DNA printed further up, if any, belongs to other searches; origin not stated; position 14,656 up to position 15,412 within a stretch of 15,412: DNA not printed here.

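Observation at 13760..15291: Encapsulin nanocompartment module: Flp-fused (PfV-like) shell protein translationally coupled to a second, untagged ferritin-like protein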

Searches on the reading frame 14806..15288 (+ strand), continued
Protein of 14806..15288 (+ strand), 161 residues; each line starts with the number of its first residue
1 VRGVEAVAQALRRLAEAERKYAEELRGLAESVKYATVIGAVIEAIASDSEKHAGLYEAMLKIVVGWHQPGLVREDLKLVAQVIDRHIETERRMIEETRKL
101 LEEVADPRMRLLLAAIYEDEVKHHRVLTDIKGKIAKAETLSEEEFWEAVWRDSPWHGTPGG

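Call 45: find_encoding_contigs(protein=P0040, flank=10000, max_places=8)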
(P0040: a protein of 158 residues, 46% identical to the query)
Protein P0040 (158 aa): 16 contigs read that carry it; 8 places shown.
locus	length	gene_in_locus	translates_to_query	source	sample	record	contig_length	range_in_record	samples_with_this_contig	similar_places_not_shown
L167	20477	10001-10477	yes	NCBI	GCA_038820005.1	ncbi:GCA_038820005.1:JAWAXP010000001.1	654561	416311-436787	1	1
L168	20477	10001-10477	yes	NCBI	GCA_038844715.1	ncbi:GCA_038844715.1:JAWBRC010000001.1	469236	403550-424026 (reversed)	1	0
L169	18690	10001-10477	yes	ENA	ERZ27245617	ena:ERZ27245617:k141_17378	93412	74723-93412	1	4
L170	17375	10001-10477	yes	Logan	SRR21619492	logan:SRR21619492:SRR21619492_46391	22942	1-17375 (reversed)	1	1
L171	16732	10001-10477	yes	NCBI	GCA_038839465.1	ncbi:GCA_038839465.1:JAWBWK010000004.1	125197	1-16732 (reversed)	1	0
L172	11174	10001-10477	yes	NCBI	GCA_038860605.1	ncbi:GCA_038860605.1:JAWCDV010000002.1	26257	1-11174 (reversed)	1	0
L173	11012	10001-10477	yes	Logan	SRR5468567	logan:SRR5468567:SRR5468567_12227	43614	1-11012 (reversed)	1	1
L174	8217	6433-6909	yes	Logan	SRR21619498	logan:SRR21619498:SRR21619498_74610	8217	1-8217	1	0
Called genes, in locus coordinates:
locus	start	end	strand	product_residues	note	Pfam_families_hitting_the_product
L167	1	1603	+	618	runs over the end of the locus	PF00111:Fer2, PF17651:Raco_middle, PF14574:RACo_C_ter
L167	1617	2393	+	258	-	PF00142:Fer4_NifH (faint), PF01656:CbiA, PF02374:ArsA_ATPase, PF10609:ParA (faint), PF13614:AAA_31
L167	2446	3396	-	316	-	PF01112:Asparaginase_2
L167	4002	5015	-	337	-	PF04166:PdxA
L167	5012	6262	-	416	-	PF07005:SBD_N, PF17042:NBD_C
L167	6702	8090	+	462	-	PF01546:Peptidase_M20, PF07687:M20_dimer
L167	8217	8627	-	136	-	PF01850:PIN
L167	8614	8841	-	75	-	-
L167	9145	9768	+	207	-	-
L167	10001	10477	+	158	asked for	-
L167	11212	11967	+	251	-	-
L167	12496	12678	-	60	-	-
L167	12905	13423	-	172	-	PF01613:Flavin_Reduct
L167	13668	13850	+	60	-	-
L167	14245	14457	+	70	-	-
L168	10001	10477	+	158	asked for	-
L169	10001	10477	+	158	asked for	-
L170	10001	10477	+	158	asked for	-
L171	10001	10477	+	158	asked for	-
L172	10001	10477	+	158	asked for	-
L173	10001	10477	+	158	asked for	-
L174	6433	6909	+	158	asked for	-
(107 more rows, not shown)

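Call 47: search_protein_representatives(alignment_id=A1)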
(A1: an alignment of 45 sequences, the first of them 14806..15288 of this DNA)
Query: 45 sequences, 158 profile positions. Proteins with E-value up to 0.001 (for the whole library): 748; up to 1e-10: 197; up to 1e-30: 32. The best 150 are listed.
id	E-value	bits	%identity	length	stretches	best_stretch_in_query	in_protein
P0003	2.8e-65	235.4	-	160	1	2-158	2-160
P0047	5.4e-63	228.0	-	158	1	7-158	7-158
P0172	3.6e-50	186.3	-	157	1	7-158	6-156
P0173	5.3e-46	172.8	-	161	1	6-158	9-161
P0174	1.5e-42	161.6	-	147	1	13-158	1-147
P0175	1.5e-42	161.6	-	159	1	4-158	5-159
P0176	2.2e-42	161.0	-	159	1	4-158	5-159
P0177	1.8e-41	158.1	-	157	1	4-157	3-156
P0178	9.6e-40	152.5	-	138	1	7-129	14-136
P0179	2.9e-39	150.9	-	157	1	5-158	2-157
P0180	1.4e-38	148.7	-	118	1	42-158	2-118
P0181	4.0e-38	147.2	-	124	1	36-158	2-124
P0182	8.6e-38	146.1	-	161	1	11-153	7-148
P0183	1.1e-37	145.8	-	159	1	4-158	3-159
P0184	1.3e-36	142.3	-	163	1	6-156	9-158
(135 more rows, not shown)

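Call 51: search_protein_families(library=pfam, alignment_id=A1, max_evalue=0.01)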
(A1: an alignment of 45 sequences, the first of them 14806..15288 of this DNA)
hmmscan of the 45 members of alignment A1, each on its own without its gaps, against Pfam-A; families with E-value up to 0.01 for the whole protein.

A. member 1, window:14806-15288:+ (161 aa): 1 family
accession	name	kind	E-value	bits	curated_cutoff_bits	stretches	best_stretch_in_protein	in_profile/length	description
PF02915.23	Rubrerythrin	-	3.4e-05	24.7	22.8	1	36-128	29-134/137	Rubrerythrin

B. families by the number of members that match (of 45 scanned): 16 families
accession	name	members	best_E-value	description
PF02915.23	Rubrerythrin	38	1.8e-06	Rubrerythrin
PF03405.20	FA_desaturase_2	26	6.8e-07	Fatty acid desaturase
PF00611.28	FCH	6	0.00017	Fes/CIP4, and EFC/F-BAR homology domain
PF00210.30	Ferritin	3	0.0016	Ferritin-like domain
PF03232.19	COQ7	2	0.0016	Ubiquinone biosynthesis protein COQ7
PF02185.22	HR1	2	0.0049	Hr1 repeat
PF00268.27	Ribonuc_red_sm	1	0.00044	Ribonucleotide reductase, small chain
PF08236.17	SRI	1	0.00053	SRI (Set2 Rpb1 interacting) domain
PF14966.11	DNA_repr_REX1B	1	0.0012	DNA repair REX1-B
PF15565.11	Imm30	1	0.0012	Immunity protein 30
PF00923.25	TAL_FSA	1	0.0015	Transaldolase/Fructose-6-phosphate aldolase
PF05141.17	DIT1_PvcA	1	0.0054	Pyoverdine/dityrosine biosynthesis protein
PF17764.6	PriA_3primeBD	1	0.0058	3'DNA-binding domain (3'BD)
PF16887.10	DUF5081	1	0.0062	Domain of unknown function (DUF5081)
PF08994.15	T4_Gp59_C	1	0.0066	T4 gene Gp59 loader of gp41 DNA helicase C-term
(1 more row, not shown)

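Call 53: find_encoding_contigs(protein=P0059, flank=6000, max_places=3)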
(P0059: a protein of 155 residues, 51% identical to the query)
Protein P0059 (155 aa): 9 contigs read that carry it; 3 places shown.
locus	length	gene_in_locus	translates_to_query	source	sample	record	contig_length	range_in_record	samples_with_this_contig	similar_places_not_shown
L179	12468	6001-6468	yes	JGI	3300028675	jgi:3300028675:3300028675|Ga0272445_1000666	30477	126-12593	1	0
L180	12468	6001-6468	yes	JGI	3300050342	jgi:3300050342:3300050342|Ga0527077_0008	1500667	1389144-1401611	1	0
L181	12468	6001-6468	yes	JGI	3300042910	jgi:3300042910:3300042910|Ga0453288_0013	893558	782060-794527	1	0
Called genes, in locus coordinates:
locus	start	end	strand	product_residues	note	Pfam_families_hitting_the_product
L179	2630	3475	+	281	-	PF01040:UbiA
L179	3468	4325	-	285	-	PF01569:PAP2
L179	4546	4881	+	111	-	PF21349:RUBY_RBDX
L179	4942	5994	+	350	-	PF02915:Rubrerythrin, PF04454:Linocin_M18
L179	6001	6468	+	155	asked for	PF02915:Rubrerythrin (faint)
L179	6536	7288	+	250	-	-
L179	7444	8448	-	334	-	PF01380:SIS, PF10432:bact-PGI_C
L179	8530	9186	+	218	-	-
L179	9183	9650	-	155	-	PF27709:UCP014422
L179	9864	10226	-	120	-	-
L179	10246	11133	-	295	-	PF00795:CN_hydrolase (weak)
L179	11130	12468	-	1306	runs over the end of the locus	PF00270:DEAD, PF04851:ResIII (weak), PF00271:Helicase_C (faint), PF01751:Toprim, PF01131:Topoisom_bac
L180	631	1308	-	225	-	-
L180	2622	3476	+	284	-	PF01040:UbiA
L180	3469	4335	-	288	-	PF01569:PAP2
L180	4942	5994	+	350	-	PF02915:Rubrerythrin, PF04454:Linocin_M18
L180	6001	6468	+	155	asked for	PF02915:Rubrerythrin (faint)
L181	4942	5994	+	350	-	PF02915:Rubrerythrin, PF04454:Linocin_M18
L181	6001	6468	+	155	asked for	PF02915:Rubrerythrin (faint)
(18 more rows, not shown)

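Call 54: find_encoding_contigs(protein=P0019, flank=6000, max_places=3)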
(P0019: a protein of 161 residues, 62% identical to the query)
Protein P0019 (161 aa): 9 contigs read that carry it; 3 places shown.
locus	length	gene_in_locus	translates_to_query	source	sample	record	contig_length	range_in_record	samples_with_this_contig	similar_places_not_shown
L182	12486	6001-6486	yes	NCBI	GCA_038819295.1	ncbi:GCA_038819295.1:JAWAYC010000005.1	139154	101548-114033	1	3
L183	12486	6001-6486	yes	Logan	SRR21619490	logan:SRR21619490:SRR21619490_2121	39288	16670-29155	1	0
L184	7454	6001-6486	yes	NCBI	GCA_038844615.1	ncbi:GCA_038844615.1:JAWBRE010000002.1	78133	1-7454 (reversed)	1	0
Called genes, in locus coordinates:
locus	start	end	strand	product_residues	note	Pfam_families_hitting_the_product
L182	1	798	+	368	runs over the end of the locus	PF01208:URO-D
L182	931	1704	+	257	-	-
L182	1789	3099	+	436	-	-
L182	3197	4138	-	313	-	PF00150:Cellulase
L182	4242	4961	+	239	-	PF01411:tRNA-synt_2c, PF07973:tRNA_SAD (weak)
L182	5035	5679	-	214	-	PF06557:DUF1122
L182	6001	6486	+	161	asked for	PF02915:Rubrerythrin (faint)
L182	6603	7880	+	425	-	PF07690:MFS_1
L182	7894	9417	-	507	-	PF00171:Aldedh, PF05893:LuxC (weak)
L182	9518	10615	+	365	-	PF04055:Radical_SAM, PF08608:Wyosine_form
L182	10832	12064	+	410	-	PF07690:MFS_1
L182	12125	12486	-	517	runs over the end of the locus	PF01943:Polysacc_synt, PF01554:MatE, PF13440:Polysacc_synt_3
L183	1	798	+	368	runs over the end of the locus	PF01208:URO-D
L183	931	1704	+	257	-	-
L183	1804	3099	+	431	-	-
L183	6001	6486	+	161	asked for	PF02915:Rubrerythrin (faint)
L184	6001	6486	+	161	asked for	PF02915:Rubrerythrin (faint)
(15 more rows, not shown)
